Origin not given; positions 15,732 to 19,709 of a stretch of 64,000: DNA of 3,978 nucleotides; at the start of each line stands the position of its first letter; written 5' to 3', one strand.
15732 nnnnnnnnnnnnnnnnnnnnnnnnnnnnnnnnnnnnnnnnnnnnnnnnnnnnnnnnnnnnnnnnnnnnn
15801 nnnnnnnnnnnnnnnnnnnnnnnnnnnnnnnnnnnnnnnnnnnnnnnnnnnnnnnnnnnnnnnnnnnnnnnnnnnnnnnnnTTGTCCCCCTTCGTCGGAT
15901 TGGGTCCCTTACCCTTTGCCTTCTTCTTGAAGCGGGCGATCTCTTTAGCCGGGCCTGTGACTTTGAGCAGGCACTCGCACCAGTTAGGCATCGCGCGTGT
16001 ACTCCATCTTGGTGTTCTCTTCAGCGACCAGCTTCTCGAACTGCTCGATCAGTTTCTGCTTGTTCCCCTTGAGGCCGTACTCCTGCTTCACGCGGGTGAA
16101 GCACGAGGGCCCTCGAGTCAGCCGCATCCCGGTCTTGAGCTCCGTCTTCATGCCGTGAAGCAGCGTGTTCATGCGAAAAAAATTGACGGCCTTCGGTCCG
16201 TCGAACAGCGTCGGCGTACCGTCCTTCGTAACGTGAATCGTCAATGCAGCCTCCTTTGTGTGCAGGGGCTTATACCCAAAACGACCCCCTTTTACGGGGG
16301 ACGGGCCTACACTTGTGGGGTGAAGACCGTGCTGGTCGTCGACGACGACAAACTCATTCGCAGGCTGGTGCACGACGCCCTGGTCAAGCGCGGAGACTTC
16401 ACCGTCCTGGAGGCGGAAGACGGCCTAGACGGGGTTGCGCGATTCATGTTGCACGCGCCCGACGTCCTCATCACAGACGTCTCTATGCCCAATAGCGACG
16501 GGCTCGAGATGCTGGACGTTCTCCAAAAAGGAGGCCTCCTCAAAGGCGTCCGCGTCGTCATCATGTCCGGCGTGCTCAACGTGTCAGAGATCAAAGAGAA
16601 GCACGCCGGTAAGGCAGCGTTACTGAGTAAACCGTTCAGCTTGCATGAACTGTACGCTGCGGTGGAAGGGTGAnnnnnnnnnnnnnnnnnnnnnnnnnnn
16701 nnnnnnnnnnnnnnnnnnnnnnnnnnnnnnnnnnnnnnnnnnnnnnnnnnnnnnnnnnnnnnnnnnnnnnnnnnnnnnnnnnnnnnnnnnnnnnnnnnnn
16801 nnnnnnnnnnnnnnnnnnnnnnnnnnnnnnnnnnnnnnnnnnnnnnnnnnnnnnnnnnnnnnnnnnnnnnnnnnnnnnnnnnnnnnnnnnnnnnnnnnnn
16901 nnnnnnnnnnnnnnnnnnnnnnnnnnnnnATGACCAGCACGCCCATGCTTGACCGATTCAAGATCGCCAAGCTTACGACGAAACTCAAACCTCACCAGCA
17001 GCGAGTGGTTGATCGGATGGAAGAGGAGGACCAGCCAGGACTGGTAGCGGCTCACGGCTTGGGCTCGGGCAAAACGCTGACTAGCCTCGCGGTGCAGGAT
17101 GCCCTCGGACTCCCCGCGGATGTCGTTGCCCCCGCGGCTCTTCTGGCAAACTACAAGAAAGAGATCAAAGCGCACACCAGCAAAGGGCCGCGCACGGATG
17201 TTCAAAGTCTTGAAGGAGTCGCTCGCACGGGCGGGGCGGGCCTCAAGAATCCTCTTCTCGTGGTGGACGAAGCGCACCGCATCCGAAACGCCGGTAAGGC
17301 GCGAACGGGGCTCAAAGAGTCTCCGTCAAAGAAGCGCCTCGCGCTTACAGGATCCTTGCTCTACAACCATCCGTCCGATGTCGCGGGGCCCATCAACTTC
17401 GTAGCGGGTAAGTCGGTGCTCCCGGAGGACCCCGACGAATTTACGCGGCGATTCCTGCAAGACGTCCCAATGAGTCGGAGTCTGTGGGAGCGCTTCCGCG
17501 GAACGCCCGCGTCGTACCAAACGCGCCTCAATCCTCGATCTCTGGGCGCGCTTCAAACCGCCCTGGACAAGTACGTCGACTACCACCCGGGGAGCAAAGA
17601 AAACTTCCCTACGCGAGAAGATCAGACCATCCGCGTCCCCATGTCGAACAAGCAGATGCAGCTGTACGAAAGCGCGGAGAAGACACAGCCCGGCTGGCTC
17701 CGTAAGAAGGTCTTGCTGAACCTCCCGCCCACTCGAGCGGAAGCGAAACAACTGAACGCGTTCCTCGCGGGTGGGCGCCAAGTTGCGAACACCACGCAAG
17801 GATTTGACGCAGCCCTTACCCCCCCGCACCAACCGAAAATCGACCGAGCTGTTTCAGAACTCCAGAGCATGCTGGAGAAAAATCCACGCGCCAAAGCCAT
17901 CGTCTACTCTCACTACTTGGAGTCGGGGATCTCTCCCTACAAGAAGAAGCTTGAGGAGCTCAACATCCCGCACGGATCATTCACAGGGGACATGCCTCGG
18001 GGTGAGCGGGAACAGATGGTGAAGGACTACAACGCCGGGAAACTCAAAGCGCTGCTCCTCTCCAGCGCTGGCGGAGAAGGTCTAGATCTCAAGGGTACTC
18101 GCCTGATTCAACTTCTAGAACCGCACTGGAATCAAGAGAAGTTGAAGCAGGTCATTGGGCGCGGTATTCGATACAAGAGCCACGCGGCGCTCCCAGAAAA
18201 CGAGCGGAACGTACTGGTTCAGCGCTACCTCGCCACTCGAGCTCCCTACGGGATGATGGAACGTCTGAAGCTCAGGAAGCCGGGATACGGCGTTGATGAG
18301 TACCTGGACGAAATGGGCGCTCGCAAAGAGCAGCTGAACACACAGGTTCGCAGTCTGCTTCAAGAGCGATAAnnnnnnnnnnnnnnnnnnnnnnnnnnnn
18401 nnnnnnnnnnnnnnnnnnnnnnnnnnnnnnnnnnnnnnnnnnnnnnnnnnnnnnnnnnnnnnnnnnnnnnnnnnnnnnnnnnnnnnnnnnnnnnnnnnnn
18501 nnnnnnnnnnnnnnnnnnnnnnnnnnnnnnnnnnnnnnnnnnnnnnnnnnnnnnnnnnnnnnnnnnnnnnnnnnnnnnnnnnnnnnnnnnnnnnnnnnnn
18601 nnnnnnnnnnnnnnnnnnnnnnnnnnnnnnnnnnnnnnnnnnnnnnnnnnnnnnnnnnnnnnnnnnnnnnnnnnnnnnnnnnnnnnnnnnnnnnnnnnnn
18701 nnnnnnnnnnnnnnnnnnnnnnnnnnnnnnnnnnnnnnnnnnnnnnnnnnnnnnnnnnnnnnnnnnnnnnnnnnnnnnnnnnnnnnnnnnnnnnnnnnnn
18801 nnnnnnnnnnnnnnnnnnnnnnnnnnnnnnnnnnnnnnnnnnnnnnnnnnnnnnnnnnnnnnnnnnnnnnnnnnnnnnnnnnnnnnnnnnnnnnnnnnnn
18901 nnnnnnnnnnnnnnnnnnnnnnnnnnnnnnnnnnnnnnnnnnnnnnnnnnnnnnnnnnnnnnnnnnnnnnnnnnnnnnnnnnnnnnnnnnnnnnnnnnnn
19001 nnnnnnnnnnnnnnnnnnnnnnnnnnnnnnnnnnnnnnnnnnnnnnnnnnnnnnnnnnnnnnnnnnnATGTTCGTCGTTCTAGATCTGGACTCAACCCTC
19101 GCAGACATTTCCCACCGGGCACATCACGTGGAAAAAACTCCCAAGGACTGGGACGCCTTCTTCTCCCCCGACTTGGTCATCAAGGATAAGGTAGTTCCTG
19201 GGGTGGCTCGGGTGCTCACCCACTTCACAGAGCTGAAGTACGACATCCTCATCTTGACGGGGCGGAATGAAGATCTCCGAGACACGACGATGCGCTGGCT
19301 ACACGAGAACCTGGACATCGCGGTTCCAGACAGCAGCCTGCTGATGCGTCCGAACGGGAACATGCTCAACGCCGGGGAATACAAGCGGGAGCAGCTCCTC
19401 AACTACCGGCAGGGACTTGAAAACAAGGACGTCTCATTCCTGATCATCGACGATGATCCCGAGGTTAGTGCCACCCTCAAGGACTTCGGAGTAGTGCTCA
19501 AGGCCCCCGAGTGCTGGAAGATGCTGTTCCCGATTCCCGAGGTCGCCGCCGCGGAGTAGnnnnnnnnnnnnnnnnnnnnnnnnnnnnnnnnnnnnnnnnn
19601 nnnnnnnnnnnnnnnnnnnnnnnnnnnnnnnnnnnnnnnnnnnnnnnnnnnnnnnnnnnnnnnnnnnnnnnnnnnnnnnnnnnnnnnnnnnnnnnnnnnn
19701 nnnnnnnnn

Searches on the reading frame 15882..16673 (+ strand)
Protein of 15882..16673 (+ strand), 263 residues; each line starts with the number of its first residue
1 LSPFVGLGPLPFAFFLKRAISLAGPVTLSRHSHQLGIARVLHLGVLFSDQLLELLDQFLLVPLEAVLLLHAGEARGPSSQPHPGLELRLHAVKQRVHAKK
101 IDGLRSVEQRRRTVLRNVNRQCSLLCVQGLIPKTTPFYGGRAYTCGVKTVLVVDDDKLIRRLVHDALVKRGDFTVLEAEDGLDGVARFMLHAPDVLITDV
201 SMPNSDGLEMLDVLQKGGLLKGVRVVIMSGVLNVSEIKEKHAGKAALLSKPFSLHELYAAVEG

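Call 10: search_protein_families(library=phrogs, proteins=[window:15882-16673:+], max_evalue=0.001)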
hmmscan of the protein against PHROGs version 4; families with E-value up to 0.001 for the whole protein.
window:15882-16673:+ (263 aa): 5 families
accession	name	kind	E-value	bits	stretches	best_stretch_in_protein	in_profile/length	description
phrog_5982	-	unknown function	3.3e-16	59.4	1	147-262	868-982/1030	-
phrog_731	-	unknown function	6.5e-16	59.3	1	148-262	2-114/227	-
phrog_20458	-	unknown function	4.7e-08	32.7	1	149-262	699-814/829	-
phrog_37855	-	unknown function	1.5e-07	31.8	1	149-259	7-122/278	-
phrog_22245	-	unknown function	1.5e-05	25.3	1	149-231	5-85/349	-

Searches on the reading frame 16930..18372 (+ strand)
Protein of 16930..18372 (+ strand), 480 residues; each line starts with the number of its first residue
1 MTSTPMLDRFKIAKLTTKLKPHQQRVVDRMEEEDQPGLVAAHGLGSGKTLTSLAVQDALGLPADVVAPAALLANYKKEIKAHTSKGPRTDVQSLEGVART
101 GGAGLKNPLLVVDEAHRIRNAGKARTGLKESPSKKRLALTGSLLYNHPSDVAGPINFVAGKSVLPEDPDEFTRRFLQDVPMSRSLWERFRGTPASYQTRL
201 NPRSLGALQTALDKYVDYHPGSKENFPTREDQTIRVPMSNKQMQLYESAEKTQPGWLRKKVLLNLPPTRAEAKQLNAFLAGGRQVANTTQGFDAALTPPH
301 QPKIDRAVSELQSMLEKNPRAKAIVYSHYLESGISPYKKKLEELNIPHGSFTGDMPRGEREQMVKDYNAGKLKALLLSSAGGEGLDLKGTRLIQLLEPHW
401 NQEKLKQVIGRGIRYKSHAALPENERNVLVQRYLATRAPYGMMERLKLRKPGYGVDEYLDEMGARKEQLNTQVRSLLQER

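Call 3: search_protein_families(library=pfam, proteins=[window:16930-18372:+], max_evalue=0.1)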
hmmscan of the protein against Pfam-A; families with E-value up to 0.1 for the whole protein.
window:16930-18372:+ (480 aa): 6 families
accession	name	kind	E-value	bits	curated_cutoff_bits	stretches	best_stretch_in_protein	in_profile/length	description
PF00271.37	Helicase_C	-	1.1e-16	61.5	23.5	1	309-415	4-109/110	Helicase conserved C-terminal domain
PF00176.29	SNF2-rel_dom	-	3.1e-12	46.6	24.9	2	110-273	129-269/290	SNF2-related domain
PF04851.21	ResIII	-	3.8e-06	27.3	22.5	1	18-60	3-48/164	Type III restriction enzyme, res subunit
PF18766.7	SWI2_SNF2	-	0.0092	16.1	26.7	0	24-59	7-42/221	SWI2/SNF2 ATPase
PF13307.12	Helicase_C_2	-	0.04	14.4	25.3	0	356-393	45-86/170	Helicase C-terminal domain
PF00270.35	DEAD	-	0.093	12.9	26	0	109-122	120-133/167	DEAD/DEAH box helicase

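Call 4: search_protein_families(library=phrogs, proteins=[window:16930-18372:+], max_evalue=0.01)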
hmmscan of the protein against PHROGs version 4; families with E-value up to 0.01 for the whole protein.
window:16930-18372:+ (480 aa): 4 families
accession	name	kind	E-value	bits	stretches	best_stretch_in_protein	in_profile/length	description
phrog_62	-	DNA, RNA and nucleotide metabolism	7.5e-42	144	1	14-417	692-1099/1881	DNA helicase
phrog_16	-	DNA, RNA and nucleotide metabolism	3.7e-16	59.5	2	291-417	463-588/986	DNA helicase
phrog_29996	-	unknown function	0.0002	20.5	0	322-437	1033-1143/1189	-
phrog_9690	-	DNA, RNA and nucleotide metabolism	0.0022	18.1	0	347-418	187-259/306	DNA helicase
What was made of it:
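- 16930..18372 (+): SNF2-family helicase, functionally linked partner. Pfam and PHROG hits (calls 3, 4).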

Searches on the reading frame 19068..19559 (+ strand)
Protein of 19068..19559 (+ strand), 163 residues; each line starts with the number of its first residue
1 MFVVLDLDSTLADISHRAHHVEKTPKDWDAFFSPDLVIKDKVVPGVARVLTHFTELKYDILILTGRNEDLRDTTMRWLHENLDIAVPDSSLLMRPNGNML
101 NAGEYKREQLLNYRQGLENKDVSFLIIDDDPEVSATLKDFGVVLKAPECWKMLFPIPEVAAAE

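Call 3: search_protein_families(library=pfam, proteins=[window:19068-19559:+], max_evalue=0.1)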
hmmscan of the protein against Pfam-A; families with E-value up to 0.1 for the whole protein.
window:19068-19559:+ (163 aa): 5 families
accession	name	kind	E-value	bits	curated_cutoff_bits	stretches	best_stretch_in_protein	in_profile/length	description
PF25109.1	HAD_PNKP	-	2e-08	34.9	27.6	1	3-142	4-133/143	Polynucleotide kinase PNKP phosphatase domain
PF03767.20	Acid_phosphat_B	-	1.1e-05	25.5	27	1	2-111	79-189/230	HAD superfamily, subfamily IIIB (Acid phosphatase)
PF24694.1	LNS2_PITM1-3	-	0.00014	22.3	27.7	1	38-110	18-86/124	PITM 1-3, LNS2 domain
PF03031.24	NIF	-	0.00035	20.7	21.8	1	3-134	3-121/160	NLI interacting factor-like phosphatase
PF00702.32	Hydrolase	-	0.0013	19.6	26.4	0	38-79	93-133/191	haloacid dehalogenase-like hydrolase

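Call 4: search_protein_families(library=phrogs, proteins=[window:19068-19559:+], max_evalue=0.01)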
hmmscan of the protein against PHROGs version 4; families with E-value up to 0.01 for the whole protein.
window:19068-19559:+ (163 aa): 5 families
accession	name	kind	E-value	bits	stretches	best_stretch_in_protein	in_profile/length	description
phrog_415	-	other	2e-22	80.9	1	2-142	23-159/218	polynucleotide kinase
phrog_505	-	other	1.3e-13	52.1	1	3-142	164-285/295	polynucleotide kinase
phrog_4889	-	other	8.4e-09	36.2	1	3-140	10-144/339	polynucleotide kinase/phosphorylase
phrog_420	-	unknown function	0.00036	21.1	1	27-141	69-169/267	unknown function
phrog_5387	-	unknown function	0.00058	21.1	1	1-97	5-90/137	-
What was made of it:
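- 19068..19559 (+): HAD/PNKP-type phosphatase, first gene of the tight array. Pfam HAD_PNKP 2e-8, PHROG polynucleotide kinase family (calls 3, 4).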
